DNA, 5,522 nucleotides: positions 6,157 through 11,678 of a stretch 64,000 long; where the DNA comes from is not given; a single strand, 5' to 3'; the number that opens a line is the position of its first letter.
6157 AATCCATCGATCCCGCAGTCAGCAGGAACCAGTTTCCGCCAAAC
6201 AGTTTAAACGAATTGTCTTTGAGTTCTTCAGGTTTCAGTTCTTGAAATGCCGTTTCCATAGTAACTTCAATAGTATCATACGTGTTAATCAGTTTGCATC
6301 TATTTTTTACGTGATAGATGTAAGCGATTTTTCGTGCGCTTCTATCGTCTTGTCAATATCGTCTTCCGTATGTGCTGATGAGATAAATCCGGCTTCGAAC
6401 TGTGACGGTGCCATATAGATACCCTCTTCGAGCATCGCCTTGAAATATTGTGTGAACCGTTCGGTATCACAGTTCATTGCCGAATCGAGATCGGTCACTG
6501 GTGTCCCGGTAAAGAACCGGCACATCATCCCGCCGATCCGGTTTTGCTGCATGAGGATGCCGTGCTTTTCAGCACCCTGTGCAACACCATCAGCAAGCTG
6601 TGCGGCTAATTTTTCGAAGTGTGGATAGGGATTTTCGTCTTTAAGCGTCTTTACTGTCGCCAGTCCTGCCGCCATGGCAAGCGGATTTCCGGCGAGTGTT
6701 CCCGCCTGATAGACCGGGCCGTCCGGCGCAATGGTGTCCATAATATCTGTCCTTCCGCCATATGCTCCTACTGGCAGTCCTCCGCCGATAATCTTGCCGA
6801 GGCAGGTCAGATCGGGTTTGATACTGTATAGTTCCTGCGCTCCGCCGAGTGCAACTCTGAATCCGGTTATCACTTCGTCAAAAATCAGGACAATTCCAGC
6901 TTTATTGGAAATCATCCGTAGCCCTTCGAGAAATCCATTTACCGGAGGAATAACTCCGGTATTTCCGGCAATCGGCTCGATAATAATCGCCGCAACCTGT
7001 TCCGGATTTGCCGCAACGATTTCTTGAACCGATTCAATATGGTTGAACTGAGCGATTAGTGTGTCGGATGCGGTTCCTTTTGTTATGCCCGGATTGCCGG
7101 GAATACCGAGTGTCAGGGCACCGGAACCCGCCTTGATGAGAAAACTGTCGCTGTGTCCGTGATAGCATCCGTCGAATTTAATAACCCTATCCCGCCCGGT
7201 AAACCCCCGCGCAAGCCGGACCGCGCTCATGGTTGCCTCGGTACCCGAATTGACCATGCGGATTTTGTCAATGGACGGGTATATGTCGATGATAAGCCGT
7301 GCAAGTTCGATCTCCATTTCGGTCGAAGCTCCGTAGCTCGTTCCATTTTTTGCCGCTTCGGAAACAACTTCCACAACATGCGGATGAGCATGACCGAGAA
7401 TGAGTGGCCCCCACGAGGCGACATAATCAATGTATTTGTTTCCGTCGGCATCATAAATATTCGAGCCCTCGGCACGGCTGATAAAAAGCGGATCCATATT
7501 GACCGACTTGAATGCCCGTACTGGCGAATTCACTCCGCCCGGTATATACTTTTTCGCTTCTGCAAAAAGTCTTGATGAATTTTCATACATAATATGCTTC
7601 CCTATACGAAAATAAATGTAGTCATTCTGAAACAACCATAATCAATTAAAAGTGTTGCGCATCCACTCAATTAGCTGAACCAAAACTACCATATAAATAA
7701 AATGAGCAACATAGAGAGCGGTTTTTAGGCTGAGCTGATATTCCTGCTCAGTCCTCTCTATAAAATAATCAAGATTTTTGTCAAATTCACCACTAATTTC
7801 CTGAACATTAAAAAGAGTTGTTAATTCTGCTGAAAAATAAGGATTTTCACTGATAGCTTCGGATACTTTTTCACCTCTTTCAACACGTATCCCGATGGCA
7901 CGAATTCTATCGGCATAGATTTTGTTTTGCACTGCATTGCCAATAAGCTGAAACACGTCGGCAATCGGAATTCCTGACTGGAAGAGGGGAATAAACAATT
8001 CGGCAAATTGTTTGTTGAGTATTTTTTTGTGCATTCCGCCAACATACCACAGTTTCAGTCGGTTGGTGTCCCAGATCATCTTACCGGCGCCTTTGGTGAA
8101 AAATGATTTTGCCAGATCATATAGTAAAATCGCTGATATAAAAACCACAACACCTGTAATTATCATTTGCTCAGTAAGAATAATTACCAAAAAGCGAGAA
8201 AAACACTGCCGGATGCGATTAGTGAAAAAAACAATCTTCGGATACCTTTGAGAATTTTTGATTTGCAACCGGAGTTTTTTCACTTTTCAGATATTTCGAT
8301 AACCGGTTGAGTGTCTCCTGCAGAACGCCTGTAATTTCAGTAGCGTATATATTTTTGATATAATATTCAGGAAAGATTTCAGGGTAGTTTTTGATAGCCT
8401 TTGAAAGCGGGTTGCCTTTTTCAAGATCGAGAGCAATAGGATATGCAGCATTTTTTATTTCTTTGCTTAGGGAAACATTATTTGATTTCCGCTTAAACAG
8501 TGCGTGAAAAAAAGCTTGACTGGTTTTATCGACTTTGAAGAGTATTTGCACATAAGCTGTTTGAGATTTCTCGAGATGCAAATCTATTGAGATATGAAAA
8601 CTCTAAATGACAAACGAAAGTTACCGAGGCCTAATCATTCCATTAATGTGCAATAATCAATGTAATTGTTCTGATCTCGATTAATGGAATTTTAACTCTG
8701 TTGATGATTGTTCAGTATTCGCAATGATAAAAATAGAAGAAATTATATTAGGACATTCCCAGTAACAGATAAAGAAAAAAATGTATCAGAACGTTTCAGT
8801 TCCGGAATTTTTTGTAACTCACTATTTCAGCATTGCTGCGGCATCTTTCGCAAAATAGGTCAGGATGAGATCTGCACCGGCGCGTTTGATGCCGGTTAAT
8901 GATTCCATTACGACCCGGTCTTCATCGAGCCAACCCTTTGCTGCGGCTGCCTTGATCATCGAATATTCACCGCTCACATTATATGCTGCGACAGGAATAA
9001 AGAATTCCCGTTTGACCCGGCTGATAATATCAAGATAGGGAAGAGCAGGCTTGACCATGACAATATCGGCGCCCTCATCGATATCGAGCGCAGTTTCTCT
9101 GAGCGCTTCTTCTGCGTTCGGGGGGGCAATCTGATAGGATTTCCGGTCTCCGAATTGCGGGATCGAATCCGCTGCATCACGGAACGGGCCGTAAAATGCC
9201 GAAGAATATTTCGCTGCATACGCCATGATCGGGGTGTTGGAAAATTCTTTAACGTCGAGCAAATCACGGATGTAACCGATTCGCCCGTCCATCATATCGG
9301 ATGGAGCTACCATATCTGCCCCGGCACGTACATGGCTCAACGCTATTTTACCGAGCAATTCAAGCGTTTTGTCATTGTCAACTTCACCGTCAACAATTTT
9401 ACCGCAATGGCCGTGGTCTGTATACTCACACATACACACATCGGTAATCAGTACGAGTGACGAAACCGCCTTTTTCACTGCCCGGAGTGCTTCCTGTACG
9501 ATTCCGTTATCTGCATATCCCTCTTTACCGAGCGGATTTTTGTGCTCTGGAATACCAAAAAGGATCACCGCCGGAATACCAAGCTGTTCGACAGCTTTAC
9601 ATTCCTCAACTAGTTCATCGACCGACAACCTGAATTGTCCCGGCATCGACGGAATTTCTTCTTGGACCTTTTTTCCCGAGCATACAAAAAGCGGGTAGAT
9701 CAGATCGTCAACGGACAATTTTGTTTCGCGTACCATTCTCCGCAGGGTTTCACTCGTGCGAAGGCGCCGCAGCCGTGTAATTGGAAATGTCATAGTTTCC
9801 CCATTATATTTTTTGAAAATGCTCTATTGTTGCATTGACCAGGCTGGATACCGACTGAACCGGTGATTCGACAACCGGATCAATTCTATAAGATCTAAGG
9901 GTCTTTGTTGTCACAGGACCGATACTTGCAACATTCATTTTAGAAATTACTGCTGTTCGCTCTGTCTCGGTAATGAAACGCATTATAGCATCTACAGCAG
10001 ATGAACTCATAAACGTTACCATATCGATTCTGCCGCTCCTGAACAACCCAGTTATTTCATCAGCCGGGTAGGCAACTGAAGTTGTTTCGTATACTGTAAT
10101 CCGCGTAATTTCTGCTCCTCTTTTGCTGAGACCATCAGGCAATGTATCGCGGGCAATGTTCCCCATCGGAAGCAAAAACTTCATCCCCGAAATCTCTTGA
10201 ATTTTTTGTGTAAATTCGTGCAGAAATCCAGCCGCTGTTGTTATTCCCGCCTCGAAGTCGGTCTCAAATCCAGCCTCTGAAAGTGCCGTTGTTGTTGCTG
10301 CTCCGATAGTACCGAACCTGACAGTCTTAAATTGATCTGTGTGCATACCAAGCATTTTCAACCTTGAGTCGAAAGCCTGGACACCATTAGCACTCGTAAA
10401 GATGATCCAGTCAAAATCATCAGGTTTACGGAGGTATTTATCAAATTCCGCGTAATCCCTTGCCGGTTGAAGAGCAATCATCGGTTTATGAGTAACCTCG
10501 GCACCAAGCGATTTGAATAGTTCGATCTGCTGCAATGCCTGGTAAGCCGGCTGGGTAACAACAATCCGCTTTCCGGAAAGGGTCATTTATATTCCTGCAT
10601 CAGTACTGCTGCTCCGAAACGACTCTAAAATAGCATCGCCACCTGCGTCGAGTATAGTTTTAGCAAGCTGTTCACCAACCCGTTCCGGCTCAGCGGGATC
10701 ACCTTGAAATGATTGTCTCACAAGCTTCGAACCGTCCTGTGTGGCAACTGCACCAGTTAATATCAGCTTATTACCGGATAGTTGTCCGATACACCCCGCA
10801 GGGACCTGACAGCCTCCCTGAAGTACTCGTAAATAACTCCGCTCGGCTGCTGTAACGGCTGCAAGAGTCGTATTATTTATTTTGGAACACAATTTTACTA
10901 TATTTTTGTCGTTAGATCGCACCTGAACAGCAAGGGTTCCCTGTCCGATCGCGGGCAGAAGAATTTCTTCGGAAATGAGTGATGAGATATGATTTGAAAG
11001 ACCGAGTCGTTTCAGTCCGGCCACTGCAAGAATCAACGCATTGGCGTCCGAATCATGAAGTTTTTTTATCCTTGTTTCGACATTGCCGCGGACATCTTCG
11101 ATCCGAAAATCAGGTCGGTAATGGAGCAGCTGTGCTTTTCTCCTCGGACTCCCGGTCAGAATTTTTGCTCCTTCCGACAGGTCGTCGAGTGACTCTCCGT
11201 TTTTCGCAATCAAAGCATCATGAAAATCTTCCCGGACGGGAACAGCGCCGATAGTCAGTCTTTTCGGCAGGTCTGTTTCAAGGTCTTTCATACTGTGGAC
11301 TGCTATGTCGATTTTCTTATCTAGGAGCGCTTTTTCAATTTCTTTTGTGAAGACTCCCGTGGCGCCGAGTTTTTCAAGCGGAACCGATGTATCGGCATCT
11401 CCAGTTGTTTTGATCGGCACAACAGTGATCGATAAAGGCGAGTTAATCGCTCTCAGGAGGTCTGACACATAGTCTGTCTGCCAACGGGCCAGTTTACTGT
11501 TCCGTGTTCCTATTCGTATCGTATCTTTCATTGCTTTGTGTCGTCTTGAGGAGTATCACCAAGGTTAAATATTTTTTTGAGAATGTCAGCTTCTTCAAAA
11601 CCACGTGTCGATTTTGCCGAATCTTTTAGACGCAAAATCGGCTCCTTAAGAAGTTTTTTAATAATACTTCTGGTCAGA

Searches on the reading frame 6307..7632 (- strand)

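Call 49: search_protein_families(library=pfam, max_evalue=0.00001, proteins=[window:6307-7632:-])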
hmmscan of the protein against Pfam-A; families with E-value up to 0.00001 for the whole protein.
window:6307-7632:- (441 aa): 1 family
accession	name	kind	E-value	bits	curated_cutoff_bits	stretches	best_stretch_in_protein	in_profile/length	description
PF00202.27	Aminotran_3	-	6.2e-76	256.1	30.5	1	46-409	6-373/403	Aminotransferase class-III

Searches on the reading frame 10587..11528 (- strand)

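Call 48: search_protein_families(library=pfam, max_evalue=0.00001, proteins=[window:10587-11528:-])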
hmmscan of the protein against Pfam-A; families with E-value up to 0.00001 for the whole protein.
window:10587-11528:- (313 aa): 2 families
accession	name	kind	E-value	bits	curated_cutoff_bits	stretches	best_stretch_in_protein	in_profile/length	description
PF01379.25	Porphobil_deam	-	7.1e-79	264.6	22.1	1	4-211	1-206/207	Porphobilinogen deaminase, dipyromethane cofactor binding domain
PF03900.20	Porphobil_deamC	-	9.7e-16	58.3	26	1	227-293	5-73/74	Porphobilinogen deaminase, C-terminal domain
